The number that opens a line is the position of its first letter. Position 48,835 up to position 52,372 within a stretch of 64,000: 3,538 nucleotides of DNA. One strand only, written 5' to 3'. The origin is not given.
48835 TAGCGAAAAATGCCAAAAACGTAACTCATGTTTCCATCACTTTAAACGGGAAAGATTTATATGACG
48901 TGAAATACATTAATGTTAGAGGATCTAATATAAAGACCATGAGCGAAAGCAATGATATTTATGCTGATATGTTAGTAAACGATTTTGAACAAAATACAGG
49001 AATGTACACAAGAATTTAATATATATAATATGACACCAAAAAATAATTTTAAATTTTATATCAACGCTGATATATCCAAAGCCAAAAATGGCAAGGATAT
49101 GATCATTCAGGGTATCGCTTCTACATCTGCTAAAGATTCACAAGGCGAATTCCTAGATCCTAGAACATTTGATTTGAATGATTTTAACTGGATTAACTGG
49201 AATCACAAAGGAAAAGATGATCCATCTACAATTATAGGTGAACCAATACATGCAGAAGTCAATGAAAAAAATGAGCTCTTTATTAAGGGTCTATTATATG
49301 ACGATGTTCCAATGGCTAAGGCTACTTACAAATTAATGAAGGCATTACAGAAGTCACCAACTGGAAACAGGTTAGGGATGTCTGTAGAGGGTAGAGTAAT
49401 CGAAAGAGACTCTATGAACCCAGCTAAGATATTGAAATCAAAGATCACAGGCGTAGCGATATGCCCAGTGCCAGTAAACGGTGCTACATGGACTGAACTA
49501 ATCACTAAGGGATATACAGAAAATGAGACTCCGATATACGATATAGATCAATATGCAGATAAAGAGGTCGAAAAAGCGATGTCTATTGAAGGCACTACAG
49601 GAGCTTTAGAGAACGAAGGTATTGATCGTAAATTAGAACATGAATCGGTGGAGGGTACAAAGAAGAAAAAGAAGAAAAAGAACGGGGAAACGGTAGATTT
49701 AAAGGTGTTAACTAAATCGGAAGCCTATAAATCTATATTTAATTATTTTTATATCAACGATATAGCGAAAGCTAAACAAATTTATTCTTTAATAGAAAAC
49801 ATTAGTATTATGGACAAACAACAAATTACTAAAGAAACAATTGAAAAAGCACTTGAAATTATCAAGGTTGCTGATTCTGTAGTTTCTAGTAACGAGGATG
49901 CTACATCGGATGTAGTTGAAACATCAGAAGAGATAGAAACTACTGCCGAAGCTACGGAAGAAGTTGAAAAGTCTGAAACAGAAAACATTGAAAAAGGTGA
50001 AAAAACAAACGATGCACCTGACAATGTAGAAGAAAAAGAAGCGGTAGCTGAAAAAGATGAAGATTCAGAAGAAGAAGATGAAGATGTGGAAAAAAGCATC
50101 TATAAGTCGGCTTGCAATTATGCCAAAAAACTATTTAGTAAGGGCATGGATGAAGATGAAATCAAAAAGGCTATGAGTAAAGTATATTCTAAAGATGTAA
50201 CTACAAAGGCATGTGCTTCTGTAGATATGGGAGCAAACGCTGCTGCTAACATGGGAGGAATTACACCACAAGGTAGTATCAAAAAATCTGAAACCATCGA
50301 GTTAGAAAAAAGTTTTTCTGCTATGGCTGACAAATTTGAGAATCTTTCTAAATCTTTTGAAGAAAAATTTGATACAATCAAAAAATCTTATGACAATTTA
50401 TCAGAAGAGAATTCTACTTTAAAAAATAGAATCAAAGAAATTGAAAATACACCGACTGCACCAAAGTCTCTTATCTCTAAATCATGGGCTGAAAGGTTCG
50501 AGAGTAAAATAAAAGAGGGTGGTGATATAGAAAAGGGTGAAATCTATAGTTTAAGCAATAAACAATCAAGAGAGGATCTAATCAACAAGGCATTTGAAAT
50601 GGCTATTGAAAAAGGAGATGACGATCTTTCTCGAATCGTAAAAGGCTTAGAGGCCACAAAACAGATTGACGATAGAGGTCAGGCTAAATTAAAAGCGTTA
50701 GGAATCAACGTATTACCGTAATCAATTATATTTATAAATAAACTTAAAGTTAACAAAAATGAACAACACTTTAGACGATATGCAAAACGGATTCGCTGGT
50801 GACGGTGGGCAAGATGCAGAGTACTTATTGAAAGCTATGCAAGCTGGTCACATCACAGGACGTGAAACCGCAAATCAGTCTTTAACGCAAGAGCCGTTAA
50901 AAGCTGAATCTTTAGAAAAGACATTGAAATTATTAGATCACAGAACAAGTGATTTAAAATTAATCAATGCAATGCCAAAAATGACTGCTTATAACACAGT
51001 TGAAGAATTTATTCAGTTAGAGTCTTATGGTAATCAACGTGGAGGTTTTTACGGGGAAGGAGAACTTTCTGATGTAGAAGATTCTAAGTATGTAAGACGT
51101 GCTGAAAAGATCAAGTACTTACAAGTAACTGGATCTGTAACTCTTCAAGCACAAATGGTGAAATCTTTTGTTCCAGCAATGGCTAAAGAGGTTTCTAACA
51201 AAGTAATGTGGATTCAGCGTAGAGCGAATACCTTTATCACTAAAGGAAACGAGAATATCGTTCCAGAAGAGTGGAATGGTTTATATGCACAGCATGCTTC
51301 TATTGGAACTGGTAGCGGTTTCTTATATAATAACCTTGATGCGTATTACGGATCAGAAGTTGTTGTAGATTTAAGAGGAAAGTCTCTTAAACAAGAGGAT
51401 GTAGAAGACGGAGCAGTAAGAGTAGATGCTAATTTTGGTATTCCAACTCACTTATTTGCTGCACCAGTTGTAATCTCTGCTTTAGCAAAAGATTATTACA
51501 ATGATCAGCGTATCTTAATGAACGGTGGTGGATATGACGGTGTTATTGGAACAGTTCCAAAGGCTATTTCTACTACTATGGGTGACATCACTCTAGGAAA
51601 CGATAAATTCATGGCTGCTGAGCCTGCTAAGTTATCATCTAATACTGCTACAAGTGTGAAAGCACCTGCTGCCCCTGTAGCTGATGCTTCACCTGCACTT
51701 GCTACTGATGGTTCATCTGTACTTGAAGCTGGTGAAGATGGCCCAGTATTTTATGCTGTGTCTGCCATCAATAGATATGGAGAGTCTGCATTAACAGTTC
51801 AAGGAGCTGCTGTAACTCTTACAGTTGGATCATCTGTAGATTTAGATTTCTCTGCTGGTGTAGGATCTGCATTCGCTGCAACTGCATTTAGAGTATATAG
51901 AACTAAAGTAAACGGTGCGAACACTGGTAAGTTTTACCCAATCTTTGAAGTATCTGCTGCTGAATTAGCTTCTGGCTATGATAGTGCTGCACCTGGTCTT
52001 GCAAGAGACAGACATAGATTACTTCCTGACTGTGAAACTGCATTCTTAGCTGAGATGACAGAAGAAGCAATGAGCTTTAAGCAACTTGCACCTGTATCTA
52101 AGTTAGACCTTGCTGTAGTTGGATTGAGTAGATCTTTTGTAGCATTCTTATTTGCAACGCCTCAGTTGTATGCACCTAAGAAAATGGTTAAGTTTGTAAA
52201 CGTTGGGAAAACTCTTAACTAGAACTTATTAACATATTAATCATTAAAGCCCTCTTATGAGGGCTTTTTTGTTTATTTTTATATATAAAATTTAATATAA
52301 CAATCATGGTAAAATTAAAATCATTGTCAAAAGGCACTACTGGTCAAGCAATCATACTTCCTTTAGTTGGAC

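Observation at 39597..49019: A 9.4-kb array of four giant K/E-rich ORFs carrying enzyme domains: candidate capsid-packaged, injected effector (polyvalent protein) block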

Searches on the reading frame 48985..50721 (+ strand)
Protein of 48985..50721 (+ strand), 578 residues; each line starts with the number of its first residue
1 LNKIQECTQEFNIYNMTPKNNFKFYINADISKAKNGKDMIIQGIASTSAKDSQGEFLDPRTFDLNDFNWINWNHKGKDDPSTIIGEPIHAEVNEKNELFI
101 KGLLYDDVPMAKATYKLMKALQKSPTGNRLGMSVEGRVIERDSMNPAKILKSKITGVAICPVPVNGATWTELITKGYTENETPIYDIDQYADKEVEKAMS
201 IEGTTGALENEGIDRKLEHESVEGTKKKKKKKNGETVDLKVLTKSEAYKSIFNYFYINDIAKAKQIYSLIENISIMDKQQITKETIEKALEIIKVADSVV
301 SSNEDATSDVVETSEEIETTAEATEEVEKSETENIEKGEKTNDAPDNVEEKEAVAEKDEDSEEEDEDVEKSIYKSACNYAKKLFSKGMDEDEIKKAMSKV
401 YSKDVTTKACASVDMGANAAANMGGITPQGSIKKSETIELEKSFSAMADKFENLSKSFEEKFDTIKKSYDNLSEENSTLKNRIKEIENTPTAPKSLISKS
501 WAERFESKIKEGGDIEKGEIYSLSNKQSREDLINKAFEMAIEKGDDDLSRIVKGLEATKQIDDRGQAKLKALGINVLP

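Call 4: search_protein_families(library=pfam, proteins=[window:48985-50721:+], max_evalue=0.1)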
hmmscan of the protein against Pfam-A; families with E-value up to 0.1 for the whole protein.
window:48985-50721:+ (578 aa): 3 families
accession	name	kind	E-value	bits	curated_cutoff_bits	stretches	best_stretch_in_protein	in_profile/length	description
PF02183.23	HALZ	-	0.008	16.8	28.1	1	461-486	13-38/43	Homeobox associated leucine zipper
PF08478.15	POTRA_1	-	0.057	14.2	23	0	270-318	3-50/69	POTRA domain, FtsQ-type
PF13720.11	Acetyltransf_11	-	0.084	13.7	24.5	0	459-489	30-60/82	Udp N-acetylglucosamine O-acyltransferase; Domain 2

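Call 5: search_protein_families(library=phrogs, proteins=[window:48985-50721:+], max_evalue=0.01)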
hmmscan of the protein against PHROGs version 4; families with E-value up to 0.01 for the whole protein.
window:48985-50721:+ (578 aa): 2 families
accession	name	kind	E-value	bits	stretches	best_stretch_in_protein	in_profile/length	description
phrog_1028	-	head and packaging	1.5e-31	111.5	1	12-497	8-481/591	head maturation protease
phrog_38466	-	head and packaging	3.7e-08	34.4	1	103-177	4-78/170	head maturation protease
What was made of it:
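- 48985..50721 (+): Prohead serine protease (S78/HK97-gp4 type) fused to an acidic scaffold-like tail. Eight [IVL]EK[GAS] motifs. The true start is probably the ATG at 49030. phrog_1028 1.5e-31 (call 5).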

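Call 26: search_protein_families(library=ncbifam, proteins=[window:48985-50721:+], max_evalue=0.1)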
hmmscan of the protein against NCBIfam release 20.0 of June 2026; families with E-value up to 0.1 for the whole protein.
window:48985-50721:+ (578 aa): 2 families
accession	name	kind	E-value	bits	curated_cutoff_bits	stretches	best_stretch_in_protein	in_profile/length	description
NF041669.1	GvpT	domain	0.0025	18.3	80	1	379-488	23-118/123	GvpT/GvpP family gas vesicle accessory protein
NF033847.1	MCP_Sipho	equivalog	0.0092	15.2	75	1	277-453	21-182/549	major capsid protein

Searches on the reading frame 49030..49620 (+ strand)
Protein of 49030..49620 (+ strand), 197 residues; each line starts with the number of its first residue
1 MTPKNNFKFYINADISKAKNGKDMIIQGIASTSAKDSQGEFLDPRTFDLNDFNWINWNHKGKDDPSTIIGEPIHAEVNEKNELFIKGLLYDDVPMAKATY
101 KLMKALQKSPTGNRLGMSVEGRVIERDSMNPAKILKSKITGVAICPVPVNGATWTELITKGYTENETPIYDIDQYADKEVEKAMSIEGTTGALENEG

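Call 83: search_solved_structures(query=window:49030-49620:+, max_evalue=10)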
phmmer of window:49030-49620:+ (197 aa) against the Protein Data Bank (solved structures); distinct sequences matched with E-value up to 10: 2.
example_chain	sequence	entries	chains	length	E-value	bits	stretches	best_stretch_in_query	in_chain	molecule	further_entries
3il4_A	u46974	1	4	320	1.8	11.5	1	149-185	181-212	3-oxoacyl-[acyl-carrier-protein] synthase 3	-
3il6_A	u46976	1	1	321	1.8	11.5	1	149-185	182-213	3-oxoacyl-[acyl-carrier-protein] synthase 3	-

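Call 84: search_protein_families(library=pfam, proteins=[window:49030-49620:+], max_evalue=10)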
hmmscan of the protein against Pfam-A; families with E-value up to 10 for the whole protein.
window:49030-49620:+ (197 aa): 0 families

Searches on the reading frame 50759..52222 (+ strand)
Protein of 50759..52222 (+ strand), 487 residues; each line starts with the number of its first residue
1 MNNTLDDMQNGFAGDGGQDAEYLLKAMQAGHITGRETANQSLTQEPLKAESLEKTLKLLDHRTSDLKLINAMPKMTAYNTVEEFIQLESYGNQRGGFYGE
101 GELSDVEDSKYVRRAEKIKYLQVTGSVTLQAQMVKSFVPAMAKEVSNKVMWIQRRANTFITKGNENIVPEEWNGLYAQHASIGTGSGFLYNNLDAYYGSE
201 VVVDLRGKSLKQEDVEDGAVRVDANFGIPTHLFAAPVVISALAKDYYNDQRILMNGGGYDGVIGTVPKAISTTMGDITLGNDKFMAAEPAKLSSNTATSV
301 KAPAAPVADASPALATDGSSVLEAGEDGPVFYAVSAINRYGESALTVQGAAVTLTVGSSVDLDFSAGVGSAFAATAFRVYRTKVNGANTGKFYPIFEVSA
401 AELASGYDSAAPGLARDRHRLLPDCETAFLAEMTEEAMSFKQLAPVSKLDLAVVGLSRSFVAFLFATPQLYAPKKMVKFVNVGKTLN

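Call 4: search_protein_families(library=pfam, proteins=[window:50759-52222:+], max_evalue=0.1)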
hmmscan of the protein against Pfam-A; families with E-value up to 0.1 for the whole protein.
window:50759-52222:+ (487 aa): 0 families

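Call 5: search_protein_families(library=phrogs, proteins=[window:50759-52222:+], max_evalue=0.01)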
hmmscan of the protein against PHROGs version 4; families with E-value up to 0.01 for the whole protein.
window:50759-52222:+ (487 aa): 1 family
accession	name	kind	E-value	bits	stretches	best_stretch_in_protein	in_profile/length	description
phrog_752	-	head and packaging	4.5e-61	208.2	1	18-484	16-470/475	major head protein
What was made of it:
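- Checked: Major capsid protein at 50759-52222 (call 5).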

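Call 7: search_dna_similar(query=window:50759-52222:+, collection=phages, mode=protein, max_rows=25)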
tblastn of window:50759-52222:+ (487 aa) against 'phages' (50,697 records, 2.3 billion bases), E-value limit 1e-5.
Records with a match: 239; places in all: 239; records where one place covers at least 80% of the query: 197.
Best place of each record, by identity: <60% 239.
By first word of the organism name: Bacillus 173; Staphylococcus 32; Lactobacillus 7; Bacteroides 6; Brochothrix 4; Mammaliicoccus 3; Bacteriophage 2; Lysinibacillus 2; Thermus 2; Chryseobacterium 1; and 7 more.
By host as written in the record: Bacillus subtilis 27; Bacillus cereus 21; Bacillus subtilis BEST7003 15; - 12; Bacillus thuringiensis subsp. kurstaki 7; Bacillus megaterium 6; Staphylococcus sp. 5; Bacillus sp. 5; and 89 more.
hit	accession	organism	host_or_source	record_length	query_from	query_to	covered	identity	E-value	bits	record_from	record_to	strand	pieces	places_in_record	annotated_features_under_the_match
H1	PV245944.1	Chryseobacterium phage MA9V-3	Chryseobacterium sp. MA9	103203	4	484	99%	58.6%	4e-171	540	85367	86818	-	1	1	hypothetical protein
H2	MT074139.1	Bacteroides phage DAC19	Bacteroides thetaiotaomicron VPI-5487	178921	4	483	99%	39.0%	4e-77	268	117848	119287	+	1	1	hypothetical protein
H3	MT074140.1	Bacteroides phage DAC20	Bacteroides thetaiotaomicron VPI-5488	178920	4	483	99%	39.0%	4e-77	268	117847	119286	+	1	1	hypothetical protein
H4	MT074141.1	Bacteroides phage DAC22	Bacteroides thetaiotaomicron VPI-5489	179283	4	483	99%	39.0%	4e-77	268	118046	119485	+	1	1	hypothetical protein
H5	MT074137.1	Bacteroides phage DAC16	Bacteroides thetaiotaomicron VPI-5485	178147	4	483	99%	38.8%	6e-77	268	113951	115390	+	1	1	hypothetical protein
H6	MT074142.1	Bacteroides phage DAC23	Bacteroides thetaiotaomicron VPI-5490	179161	4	483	99%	38.8%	6e-77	268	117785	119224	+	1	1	hypothetical protein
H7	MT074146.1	Bacteroides phage SJC03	Bacteroides thetaiotaomicron VPI-5494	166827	4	483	99%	38.4%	3e-77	269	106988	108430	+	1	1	hypothetical protein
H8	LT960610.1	Bacillus phage SBSphiC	Bacillus subtilis BEST7003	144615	1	482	99%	33.9%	6e-58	213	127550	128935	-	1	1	record has no annotation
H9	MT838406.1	Bacteriophage sp.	human fecal samples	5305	20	484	95%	34.5%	9e-66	235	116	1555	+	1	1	record has no annotation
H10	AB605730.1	Bacillus phage SP-10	-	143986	1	482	99%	33.1%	1e-55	206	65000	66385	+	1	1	major capsid protein precursor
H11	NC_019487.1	Bacillus phage SP-10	-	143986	1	482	99%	33.1%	1e-55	206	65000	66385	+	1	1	major head protein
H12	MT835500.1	Bacteriophage sp.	human fecal samples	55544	23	483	95%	34.4%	5e-61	221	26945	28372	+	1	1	record has no annotation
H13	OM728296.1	Bacillus phage vB_BsuM-Goe26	Bacillus subtilis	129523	1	482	99%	32.5%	2e-57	211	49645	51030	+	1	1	hypothetical protein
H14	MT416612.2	Bacillus phage YungSlug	Bacillus thuringiensis kurstaki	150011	7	486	99%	32.4%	7e-57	209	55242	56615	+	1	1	major capsid protein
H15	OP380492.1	Bacillus phage Nachito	Bacillus sp. ET1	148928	1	487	100%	30.3%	7e-60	218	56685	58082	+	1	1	major capsid protein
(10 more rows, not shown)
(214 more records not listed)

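Call 8: get_annotated_region(hit=H1, flank=20000)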
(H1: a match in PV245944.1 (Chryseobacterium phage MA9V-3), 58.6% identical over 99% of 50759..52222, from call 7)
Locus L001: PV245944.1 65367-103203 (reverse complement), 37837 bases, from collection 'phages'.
description: Chryseobacterium phage MA9V-3, complete genome.
organism: Chryseobacterium phage MA9V-3 (NCBI taxid 3410970)
taxonomy: Viruses
host: Chryseobacterium sp. MA9; source: wastewater; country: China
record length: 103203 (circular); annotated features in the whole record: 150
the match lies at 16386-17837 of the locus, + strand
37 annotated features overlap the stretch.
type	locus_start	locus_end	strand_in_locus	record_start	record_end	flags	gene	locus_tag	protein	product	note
CDS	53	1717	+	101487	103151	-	-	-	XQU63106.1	hypothetical protein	-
CDS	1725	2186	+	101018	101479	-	-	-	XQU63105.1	hypothetical protein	-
CDS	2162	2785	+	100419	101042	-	-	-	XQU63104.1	hypothetical protein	-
CDS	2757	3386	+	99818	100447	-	-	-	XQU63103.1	hypothetical protein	-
CDS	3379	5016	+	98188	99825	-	-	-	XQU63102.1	hypothetical protein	-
CDS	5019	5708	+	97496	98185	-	-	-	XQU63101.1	hypothetical protein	-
CDS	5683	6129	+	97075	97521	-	-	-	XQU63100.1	hypothetical protein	-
CDS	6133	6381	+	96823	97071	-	-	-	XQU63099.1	hypothetical protein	-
CDS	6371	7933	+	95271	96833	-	-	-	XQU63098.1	hypothetical protein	-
CDS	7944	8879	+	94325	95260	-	-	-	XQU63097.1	hypothetical protein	-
CDS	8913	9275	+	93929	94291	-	-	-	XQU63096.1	hypothetical protein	-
CDS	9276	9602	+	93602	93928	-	-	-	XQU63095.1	hypothetical protein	-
CDS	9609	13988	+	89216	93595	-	-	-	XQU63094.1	hypothetical protein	-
CDS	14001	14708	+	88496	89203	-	-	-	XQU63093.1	hypothetical protein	-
CDS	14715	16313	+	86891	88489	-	-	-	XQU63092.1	hypothetical protein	-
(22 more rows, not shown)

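Call 40: search_protein_families(library=pfam, proteins=[L001:6371-7933:+, L001:3379-5016:+], max_evalue=0.01)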
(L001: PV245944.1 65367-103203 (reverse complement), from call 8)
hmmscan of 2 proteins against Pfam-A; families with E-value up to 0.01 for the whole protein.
L001:6371-7933:+ (520 aa): 0 families

L001:3379-5016:+ (545 aa): 1 family
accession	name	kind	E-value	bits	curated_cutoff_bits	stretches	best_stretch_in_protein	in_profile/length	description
PF00004.35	AAA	-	0.0094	16.8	21.2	0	254-329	2-73/131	ATPase family associated with various cellular activities (AAA)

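Call 81: get_annotated_region(hit=H2, flank=14000)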
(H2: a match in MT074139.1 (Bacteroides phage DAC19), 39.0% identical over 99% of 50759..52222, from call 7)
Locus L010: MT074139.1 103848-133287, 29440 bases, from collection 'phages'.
description: Bacteroides phage DAC19, complete genome.
organism: Bacteroides phage DAC19 (NCBI taxid 2710498)
taxonomy: Viruses; Duplodnaviria; Heunggongvirae; Uroviricota; Caudoviricetes
host: Bacteroides thetaiotaomicron VPI-5487; source: primary sewage effluent collected as it entered a drainage canal; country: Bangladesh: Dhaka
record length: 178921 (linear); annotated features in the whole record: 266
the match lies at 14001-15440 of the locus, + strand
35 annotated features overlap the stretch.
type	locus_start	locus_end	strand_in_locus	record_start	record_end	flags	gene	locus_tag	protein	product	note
CDS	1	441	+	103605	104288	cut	-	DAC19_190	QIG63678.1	hypothetical protein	-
CDS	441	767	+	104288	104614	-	-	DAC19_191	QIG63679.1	hypothetical protein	-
CDS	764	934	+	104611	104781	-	-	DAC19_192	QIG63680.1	hypothetical protein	-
CDS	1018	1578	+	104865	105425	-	-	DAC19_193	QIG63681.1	hypothetical protein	-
CDS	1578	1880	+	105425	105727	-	-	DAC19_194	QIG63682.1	hypothetical protein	-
CDS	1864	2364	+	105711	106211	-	-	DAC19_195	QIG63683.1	hypothetical protein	-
CDS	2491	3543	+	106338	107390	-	-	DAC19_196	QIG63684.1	hypothetical protein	-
CDS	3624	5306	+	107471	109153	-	-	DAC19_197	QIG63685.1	hypothetical protein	-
CDS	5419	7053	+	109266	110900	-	-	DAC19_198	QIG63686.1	hypothetical protein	-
CDS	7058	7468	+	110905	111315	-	-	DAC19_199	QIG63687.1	hypothetical protein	-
CDS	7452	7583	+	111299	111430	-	-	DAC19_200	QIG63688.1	hypothetical protein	-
CDS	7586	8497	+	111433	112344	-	-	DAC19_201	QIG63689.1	hypothetical protein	-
CDS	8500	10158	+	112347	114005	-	-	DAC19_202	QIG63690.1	hypothetical protein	-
CDS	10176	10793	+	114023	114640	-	-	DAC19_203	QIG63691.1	hypothetical protein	-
tRNA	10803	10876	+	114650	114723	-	-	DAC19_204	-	tRNA-Lys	-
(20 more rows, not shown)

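Call 84: search_protein_families(library=pfam, proteins=[L001:14715-15290:+, L010:12461-13309:+], max_evalue=10)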
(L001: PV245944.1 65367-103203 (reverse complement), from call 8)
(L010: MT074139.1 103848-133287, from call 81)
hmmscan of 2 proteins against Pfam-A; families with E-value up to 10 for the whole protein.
L001:14715-15290:+ (192 aa): 1 family
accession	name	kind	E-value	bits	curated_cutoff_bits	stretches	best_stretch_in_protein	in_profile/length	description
PF19918.4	bpX2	-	0.21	11.7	23.6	1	37-81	169-213/227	MoxR-vWA-beta-propeller ternary system domain bpX2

L010:12461-13309:+ (282 aa): 0 families
